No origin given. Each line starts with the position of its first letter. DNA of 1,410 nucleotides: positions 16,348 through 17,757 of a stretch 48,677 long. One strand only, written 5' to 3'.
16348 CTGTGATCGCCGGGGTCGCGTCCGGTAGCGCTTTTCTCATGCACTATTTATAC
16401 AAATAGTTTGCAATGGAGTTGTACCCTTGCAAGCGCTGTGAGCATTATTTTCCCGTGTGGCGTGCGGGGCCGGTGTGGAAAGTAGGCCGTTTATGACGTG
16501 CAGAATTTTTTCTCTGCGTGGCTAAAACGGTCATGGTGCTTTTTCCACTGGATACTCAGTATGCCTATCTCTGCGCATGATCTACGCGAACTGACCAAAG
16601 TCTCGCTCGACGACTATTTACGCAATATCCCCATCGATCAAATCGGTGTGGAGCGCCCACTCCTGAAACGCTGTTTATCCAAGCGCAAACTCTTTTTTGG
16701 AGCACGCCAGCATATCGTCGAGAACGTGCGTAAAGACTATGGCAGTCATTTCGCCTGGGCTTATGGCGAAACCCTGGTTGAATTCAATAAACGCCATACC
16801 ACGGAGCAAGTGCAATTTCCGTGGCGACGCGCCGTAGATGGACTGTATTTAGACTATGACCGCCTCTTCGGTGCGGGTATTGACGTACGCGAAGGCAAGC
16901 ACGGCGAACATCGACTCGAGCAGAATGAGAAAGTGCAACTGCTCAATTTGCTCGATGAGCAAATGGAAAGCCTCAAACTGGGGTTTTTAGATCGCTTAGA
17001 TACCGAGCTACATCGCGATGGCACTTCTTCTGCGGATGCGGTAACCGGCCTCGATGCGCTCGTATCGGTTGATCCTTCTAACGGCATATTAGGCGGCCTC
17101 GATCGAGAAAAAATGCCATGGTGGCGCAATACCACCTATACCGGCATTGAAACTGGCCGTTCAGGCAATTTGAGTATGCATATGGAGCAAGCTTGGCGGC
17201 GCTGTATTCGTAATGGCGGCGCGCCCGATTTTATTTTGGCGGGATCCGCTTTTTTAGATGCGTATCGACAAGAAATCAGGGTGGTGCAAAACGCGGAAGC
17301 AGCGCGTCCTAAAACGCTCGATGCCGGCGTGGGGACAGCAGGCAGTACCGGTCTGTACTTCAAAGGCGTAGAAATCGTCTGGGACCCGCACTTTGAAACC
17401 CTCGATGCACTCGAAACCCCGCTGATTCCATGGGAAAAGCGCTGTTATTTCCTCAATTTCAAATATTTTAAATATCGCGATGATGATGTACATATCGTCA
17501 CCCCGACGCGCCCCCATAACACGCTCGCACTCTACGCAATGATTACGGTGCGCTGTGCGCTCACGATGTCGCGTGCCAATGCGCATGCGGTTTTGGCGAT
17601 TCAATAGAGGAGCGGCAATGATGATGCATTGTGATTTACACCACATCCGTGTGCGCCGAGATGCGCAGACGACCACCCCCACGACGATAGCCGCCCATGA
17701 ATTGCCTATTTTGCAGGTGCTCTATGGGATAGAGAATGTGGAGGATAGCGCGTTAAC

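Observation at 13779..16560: Moron 1: membrane protein plus antisense F-box-LRR gene inserted between scaffold and major capsid genes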

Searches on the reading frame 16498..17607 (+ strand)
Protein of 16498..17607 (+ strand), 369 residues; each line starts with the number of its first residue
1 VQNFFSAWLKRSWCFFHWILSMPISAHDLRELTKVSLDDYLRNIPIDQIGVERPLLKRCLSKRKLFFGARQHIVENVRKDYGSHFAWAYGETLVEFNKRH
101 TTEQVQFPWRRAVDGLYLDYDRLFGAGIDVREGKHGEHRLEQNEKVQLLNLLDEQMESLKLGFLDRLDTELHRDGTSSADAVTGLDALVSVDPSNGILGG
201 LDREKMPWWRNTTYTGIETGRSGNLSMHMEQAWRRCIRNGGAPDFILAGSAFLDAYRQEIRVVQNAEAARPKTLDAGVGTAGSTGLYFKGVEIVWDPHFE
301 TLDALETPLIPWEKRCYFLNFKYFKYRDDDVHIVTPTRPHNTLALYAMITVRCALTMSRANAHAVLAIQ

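Call 3: search_protein_families(library=pfam, proteins=[window:16498-17607:+], max_evalue=1)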
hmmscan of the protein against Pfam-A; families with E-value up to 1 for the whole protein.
window:16498-17607:+ (369 aa): 0 families

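Call 4: search_protein_families(library=phrogs, proteins=[window:16498-17607:+], max_evalue=0.01)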
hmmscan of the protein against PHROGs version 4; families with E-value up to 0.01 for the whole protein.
window:16498-17607:+ (369 aa): 1 family
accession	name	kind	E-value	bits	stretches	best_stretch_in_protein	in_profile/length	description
phrog_9953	-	head and packaging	2.6e-36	126.7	1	29-367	9-327/329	major head protein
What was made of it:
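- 16561..17607 (+): Major capsid protein gene; right edge of the slot. phrog_9953 at 2.6e-36 (call 4).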

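Call 6: search_dna_similar(query=window:16561-17607:+, collection=phages, mode=protein)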
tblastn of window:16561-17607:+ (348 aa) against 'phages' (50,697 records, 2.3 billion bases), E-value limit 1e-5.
Records with a match: 9; places in all: 9; records where one place covers at least 80% of the query: 4.
Best place of each record, by identity: <60% 9.
By first word of the organism name: Myxococcus 3; Bacteriophage 2; Microcystis 1; Rhizobium 1; Bradyrhizobium 1; Stenotrophomonas 1.
By host as written in the record: - 2; Myxococcus xanthus strain DK883 2; Microcystis aeruginosa FACHB-1326 1; Rhizobium phaseoli INC1-2 1; Myxococcus xanthus 1; Bradyrhizobium japonicum S10J 1; Stenotrophomonas maltophilia 1207 1.
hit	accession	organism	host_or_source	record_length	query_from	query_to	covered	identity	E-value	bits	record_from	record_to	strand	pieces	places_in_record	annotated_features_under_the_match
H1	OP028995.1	Microcystis phage Mae-Yong1326-1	Microcystis aeruginosa FACHB-1326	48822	1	344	99%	28.4%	4e-29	124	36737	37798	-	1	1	major capsid protein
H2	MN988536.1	Rhizobium phage RHph_N65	Rhizobium phaseoli INC1-2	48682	1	347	100%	25.4%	1e-22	104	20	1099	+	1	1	hypothetical protein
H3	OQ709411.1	Myxococcus phage Mx9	Myxococcus xanthus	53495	34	317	82%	22.7%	7e-15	82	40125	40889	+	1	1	putative major capsid protein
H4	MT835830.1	Bacteriophage sp.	human fecal samples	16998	115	345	66%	27.3%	2e-16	86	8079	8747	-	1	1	record has no annotation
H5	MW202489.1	Bacteriophage sp.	Manatee Spring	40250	69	345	80%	22.0%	3e-8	61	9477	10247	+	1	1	major virion structural protein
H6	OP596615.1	Bradyrhizobium phage ppBjS10J-1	Bradyrhizobium japonicum S10J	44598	26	306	81%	21.2%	4e-11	70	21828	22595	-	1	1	major capsid protein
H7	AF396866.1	Myxococcus phage Mx8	Myxococcus xanthus strain DK883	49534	115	317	58%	27.1%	3e-15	82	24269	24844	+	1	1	major virion structural protein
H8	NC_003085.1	Myxococcus phage Mx8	Myxococcus xanthus strain DK883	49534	115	317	58%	27.1%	3e-15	82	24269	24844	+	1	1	major head protein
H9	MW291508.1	Stenotrophomonas phage BUCT555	Stenotrophomonas maltophilia 1207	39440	100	319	63%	23.9%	4e-11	70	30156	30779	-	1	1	major capsid protein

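Call 12: find_homologous_proteins(query=window:16561-17607:+, max_evalue=0.00001)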
Query window:16561-17607:+ (348 aa): 809 proteins with E <= 0.00001 among 5228 candidates; the best 120 are listed.
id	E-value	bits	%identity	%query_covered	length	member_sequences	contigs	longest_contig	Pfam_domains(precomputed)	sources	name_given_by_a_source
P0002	1.1e-234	796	99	100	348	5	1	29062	-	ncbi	-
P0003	3.0e-181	620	76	100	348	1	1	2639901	-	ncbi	-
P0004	3.6e-171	587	72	100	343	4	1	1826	-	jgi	-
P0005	3.4e-167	574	71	100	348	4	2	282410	-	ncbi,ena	-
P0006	2.9e-166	571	72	100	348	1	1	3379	-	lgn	-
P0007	7.2e-166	570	69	100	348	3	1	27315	-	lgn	-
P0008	4.1e-165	567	68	100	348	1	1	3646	-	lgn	-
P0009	5.3e-164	563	69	100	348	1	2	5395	-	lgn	-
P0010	9.2e-164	563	70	100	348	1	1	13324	-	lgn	-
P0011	2.0e-163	562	69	100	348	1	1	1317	-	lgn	-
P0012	2.7e-163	561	69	100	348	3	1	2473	-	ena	-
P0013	3.3e-163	561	68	100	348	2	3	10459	-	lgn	-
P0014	3.3e-163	561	70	100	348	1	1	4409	-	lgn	-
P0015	3.7e-163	561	70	100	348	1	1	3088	-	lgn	-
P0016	5.1e-163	560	69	100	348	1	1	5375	-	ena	-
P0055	1.2e-160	552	68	100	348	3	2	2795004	-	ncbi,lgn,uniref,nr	ncbi:Uncharacterized protein MCB1EB_1638 [Mycoavidus cysteinexigens]|uniref:Uncharacterized protein 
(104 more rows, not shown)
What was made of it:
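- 16561..17607 (+): 809 homologues, 99% identity to P0002 (call 12).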

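Call 13: find_encoding_contigs(protein=P0002, flank=10000, max_places=3)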
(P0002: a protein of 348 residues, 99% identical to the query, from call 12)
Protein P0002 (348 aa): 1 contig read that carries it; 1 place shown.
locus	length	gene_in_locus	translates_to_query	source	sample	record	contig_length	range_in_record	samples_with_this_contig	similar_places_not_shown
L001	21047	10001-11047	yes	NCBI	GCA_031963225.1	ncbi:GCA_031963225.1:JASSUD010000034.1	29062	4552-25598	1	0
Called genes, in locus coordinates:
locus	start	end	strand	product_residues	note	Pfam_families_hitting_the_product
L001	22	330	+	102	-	PF09339:HTH_IclR (weak)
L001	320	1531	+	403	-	PF07120:DUF1376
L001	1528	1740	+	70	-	-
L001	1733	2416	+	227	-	PF20081:DUF6475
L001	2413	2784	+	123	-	-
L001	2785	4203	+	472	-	-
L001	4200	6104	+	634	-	-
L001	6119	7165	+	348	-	-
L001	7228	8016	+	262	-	-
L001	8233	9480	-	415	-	-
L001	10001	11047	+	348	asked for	-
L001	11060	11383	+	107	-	-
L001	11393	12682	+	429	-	-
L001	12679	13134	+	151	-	PF16778:Phage_tail_APC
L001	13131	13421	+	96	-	PF04550:Phage_holin_3_2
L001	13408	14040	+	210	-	PF24175:SU10_adaptor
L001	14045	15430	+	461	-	-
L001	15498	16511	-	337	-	-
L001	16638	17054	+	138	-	-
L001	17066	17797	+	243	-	-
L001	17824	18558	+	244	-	-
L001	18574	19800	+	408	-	-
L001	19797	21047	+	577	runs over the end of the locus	-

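Call 14: find_encoding_contigs(protein=P0003, flank=10000, max_places=3)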
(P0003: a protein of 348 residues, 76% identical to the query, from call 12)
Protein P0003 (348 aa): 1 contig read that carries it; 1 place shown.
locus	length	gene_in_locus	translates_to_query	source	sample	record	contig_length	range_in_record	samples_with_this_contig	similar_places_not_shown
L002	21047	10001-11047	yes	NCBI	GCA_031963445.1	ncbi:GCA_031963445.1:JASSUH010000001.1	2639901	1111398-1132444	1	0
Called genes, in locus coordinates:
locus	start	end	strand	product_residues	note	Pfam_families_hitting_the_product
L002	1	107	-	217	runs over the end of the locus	PF00717:Peptidase_S24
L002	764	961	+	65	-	-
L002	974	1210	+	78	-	-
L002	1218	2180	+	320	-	-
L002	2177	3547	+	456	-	PF00772:DnaB, PF13481:AAA_25, PF03796:DnaB_C, PF23442:DUF7125 (weak)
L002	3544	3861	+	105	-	-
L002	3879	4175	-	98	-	PF21716:dnstrm_HI1420, PF01381:HTH_3 (faint)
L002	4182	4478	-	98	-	PF05973:Gp49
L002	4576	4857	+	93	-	-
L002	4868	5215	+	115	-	-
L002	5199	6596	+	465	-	-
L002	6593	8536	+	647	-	-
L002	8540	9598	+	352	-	-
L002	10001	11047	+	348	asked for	-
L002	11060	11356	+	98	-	-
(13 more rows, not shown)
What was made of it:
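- Both slots are empty in BRE-AD051 (call 14).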

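Call 15: find_encoding_contigs(protein=P0055, flank=10000, max_places=3)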
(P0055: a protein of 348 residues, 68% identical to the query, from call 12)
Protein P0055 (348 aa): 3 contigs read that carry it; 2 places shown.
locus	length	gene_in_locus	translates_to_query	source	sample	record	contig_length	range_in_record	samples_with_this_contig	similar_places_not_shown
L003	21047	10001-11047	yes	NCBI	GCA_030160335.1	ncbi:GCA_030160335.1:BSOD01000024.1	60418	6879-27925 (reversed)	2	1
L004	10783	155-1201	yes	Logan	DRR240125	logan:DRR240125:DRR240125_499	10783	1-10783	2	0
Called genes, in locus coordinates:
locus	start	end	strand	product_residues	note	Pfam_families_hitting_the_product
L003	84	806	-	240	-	PF01381:HTH_3 (weak), PF13443:HTH_26, PF13560:HTH_31 (weak), PF00717:Peptidase_S24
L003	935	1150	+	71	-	PF01381:HTH_3 (weak)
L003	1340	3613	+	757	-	PF08707:PriCT_2, PF08706:D5_N (faint), PF19263:DUF5906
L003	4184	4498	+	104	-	PF18932:DUF5681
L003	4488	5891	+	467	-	-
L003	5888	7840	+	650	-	-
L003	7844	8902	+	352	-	-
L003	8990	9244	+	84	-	PF02604:PhdYeFM_antitox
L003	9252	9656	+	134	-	PF01850:PIN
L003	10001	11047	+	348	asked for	-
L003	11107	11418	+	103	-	-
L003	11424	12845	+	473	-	PF21882:Gp53-like_C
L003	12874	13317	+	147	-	-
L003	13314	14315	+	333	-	PF01391:Collagen (weak)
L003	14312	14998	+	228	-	PF24175:SU10_adaptor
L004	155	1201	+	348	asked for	-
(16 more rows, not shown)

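Call 27: search_protein_families(library=pfam, proteins=[L001:8233-9480:-, L001:15498-16511:-], max_evalue=1)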
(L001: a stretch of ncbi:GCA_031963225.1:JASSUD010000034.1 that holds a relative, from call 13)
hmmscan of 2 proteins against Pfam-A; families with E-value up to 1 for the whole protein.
L001:8233-9480:- (415 aa): 5 families
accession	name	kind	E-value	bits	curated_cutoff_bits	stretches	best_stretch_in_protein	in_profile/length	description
PF13516.12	LRR_6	-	0.00039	20.7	23.4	1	313-329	4-20/24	Leucine Rich repeat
PF21120.3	MCM_WH_arc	-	0.023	15.2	26.1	0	311-341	22-53/63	Archaeal MCM, winged-helix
PF00560.39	LRR_1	-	0.025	15.1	20.6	0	313-331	1-19/23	Leucine Rich Repeat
PF22438.2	FlgA_HD-like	-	0.092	13.3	26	1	188-215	34-61/68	Flagellar protein FlgA, HotDog domain-like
PF23598.1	LRR_14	-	0.19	10.9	40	1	161-236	129-197/353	Leucine-rich repeat region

L001:15498-16511:- (337 aa): 0 families

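Call 30: find_related_loci(query=A1, collection=genome_contigs, flank=7000)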
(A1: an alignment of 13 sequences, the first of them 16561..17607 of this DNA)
Query A1 (348 aa) in genome_contigs; peptide patterns used: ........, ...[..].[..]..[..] (x = any residue, [..] = any of these).
178 stretches matched a pattern; 64 encode a relative of the query (tblastn E <= 1e-3); 63 distinct loci.
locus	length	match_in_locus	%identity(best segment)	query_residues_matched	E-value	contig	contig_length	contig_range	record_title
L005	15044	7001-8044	99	1-348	0e+0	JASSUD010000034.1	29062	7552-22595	MAG: Mycoavidus cysteinexigens isolate BRE-AD058 NODE_118_length_29062_cov_60.378909, whole genome shotgun sequence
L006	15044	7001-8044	76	1-348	0e+0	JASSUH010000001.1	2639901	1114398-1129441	MAG: Mycoavidus cysteinexigens isolate BRE-AD051 scaffold_1, whole genome shotgun sequence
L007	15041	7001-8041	68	1-347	5e-169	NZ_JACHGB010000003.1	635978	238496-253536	Quisquiliibacterium transsilvanicum strain DSM 29781 Ga0415297_03, whole genome shotgun sequence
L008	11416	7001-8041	69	1-347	4e-169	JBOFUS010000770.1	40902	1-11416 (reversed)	MAG: Beijerinckiaceae bacterium isolate WFFMC_MAG_598 k139_162604_flag=3_multi=42.0010_len=40902, whole genome shotgun s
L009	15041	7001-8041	68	1-347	3e-168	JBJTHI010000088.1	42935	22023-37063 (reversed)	MAG: Burkholderiales bacterium isolate samp_4315_concoct_118 samp_4315_508434, whole genome shotgun sequence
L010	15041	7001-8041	67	1-347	2e-168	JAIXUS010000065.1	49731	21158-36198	MAG: Bacteroidetes bacterium isolate D1_MAG_00037 pond_D1_MAG_00037_000000000031, whole genome shotgun sequence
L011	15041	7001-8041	69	1-347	2e-168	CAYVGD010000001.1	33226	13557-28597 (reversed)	MAG TPA_asm: uncultured Polaromonas sp. isolate binchicken_co139_169 genome assembly, contig: NODE_1993_length_33226_cov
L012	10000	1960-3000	68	1-347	1e-167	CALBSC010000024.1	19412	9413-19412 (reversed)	MAG TPA_asm: uncultured Burkholderiales bacterium isolate SRR6231140_bin.28_CONCOCT_v1.1_MAG genome assembly, contig: ER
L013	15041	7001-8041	68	1-347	8e-168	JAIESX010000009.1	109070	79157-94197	MAG: Burkholderiaceae bacterium isolate co.spades.METABAT.2.5kb_115 c_000000444622, whole genome shotgun sequence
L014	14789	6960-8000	67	1-347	4e-167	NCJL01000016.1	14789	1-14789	MAG: Gallionellales bacterium 39-52-133 lw04302015_39_scaffold_1808, whole genome shotgun sequence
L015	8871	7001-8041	68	1-347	3e-166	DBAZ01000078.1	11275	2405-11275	MAG TPA_asm: Tepidimonas sp. UBA997 UBA997_contig_1823, whole genome shotgun sequence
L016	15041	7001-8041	65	1-347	1e-162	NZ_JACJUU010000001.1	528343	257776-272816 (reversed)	Pusillimonas minor strain YC-7-48 NODE_1_length_528343_cov_66.838971_cov_66.838971, whole genome shotgun sequence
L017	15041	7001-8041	64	1-347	1e-159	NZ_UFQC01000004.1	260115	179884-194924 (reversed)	Achromobacter veterisilvae strain LMG 30378 isolate LMG 30378, whole genome shotgun sequence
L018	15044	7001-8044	60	1-348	2e-149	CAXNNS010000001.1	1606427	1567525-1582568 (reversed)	MAG: Polynucleobacter sp. isolate ME-04may21-LR-64 genome assembly, contig: ME-04may21-LR-C5, whole genome shotgun seque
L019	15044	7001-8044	60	1-348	2e-149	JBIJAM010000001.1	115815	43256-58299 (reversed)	MAG: Polynucleobacter sp. isolate ME2006-07-12D11_3300042448_group2_bin86 Rohwer_bin2218_scaffold_27_c1, whole genome sh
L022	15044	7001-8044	60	1-348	5e-149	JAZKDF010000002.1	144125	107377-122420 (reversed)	MAG: Pseudomonadota bacterium isolate DC_HB_01_SPN181219-bin039 DCHB01SPN_B039_0_000000000002, whole genome shotgun sequ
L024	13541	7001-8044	60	1-348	3e-149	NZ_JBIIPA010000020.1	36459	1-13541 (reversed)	MAG: Polynucleobacter sp. isolate ME2002-11-07_3300042865_group1_bin32 Rohwer_bin2215_scaffold_708_c1, whole genome shot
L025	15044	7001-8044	60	1-348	5e-149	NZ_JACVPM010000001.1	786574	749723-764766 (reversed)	Polynucleobacter sp. MG-27-Goln-C1 2642433663, whole genome shotgun sequence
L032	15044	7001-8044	60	1-348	9e-149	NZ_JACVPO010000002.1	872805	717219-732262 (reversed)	Polynucleobacter hallstattensis strain MWH-Hall10 NODE_2_length_872805_cov_132.951, whole genome shotgun sequence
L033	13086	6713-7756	60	1-348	8e-149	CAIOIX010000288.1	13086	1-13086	MAG: uncultured beta proteobacterium isolate D14_bin-1168 genome assembly, contig: bin-1168:288/477, whole genome shotgu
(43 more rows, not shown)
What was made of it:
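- On Phage WO-type eukaryotic association module: The host is assigned to Mycoavidus (call 30).
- Closest known: Eukaryotic association module. Different: The phage is an unrelated lineage whose capsid family is shared with free-living Burkholderiales (call 30).
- Capsid relatives at 99% and 76% identity lie in records titled 'MAG: Mycoavidus cysteinexigens BRE-AD058' and 'BRE-AD051' (calls 13, 14, 30).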

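Call 67: search_protein_families(library=pfam, proteins=[L022:4972-6513:-, L033:4045-5544:-, L033:5656-6261:-, L025:1500-3017:+, L025:3161-5401:-, L025:5421-6542:-, L024:5882-6271:-, L032:5507-6097:-, L008:3861-5504:+, L010:6322-6693:+], max_evalue=0.001)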
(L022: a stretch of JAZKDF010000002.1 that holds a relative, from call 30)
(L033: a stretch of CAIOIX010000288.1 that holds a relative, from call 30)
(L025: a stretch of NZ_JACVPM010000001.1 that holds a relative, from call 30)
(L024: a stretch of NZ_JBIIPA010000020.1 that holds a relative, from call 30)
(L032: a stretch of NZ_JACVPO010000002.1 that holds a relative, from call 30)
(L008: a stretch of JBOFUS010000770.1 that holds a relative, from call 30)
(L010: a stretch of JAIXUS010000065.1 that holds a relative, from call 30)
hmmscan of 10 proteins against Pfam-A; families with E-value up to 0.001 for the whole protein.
L022:4972-6513:- (513 aa): 1 family
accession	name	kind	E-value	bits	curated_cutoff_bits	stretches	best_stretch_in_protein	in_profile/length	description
PF02661.23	Fic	-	6.9e-10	40.1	24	1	397-469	21-93/93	Fic/DOC family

L033:4045-5544:- (499 aa): 2 families
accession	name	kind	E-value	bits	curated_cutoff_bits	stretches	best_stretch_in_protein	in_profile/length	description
PF02661.23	Fic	-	1.5e-12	48.7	24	1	330-417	7-93/93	Fic/DOC family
PF13338.12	AbiEi_4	-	0.00032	21.2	25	1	23-43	27-47/49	Transcriptional regulator, AbiEi antitoxin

L033:5656-6261:- (201 aa): 1 family
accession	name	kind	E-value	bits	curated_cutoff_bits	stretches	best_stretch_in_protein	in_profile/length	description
PF00929.31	RNase_T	-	9.4e-06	26.7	24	1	12-180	5-164/164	Exonuclease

L025:1500-3017:+ (505 aa): 1 family
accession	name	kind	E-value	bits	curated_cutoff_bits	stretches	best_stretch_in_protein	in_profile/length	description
PF02661.23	Fic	-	1.9e-15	57.9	24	1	246-349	2-93/93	Fic/DOC family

L025:3161-5401:- (746 aa): 1 family
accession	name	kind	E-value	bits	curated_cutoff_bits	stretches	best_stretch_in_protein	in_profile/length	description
PF00082.27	Peptidase_S8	-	3.7e-22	79.4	21.8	1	272-547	3-288/288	Subtilase family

L025:5421-6542:- (373 aa): 4 families
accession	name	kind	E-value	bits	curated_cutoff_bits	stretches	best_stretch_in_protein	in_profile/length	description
PF00004.35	AAA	-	1.3e-29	103.7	21.2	1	135-258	3-130/131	ATPase family associated with various cellular activities (AAA)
PF13401.12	AAA_22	-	2.2e-05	25.2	27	0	133-167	8-45/130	AAA domain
PF07724.20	AAA_2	-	6.9e-05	23.4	27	1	129-215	2-90/166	AAA domain (Cdc48 subfamily)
PF07728.20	AAA_5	-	0.00011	22.7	22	1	134-251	3-139/139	AAA domain (dynein-related subfamily)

L024:5882-6271:- (129 aa): 1 family
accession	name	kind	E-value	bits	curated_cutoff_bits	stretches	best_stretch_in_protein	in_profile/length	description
PF01361.26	Tautomerase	-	1.2e-06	28.8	22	0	2-59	1-58/60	Tautomerase enzyme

L032:5507-6097:- (196 aa): 1 family
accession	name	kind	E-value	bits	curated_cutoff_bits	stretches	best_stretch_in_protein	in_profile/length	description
PF02661.23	Fic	-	3.5e-11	44.2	24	1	57-148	2-92/93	Fic/DOC family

L008:3861-5504:+ (547 aa): 0 families

L010:6322-6693:+ (123 aa): 1 family
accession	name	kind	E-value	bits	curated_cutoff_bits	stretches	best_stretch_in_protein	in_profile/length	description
PF21628.3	Gp10-like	-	2.3e-13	50.7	27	1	30-100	20-90/98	Major coat protein-like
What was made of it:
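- The slot in relatives holds PhdYeFM+PIN, Fic/DOC, AbiEi-like and subtilase+AAA genes (calls 15, 67).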

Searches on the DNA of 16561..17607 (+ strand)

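Call 97: search_rna_families(sources=[L007, L044, L017, L056], threshold=evalue, max_evalue=0.1)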
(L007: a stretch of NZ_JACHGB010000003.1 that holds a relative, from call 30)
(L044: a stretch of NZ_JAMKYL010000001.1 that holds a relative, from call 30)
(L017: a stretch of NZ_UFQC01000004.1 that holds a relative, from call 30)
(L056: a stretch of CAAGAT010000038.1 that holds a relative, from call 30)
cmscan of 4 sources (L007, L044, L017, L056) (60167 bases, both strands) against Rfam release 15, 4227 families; matches with E-value up to 0.1: 0.
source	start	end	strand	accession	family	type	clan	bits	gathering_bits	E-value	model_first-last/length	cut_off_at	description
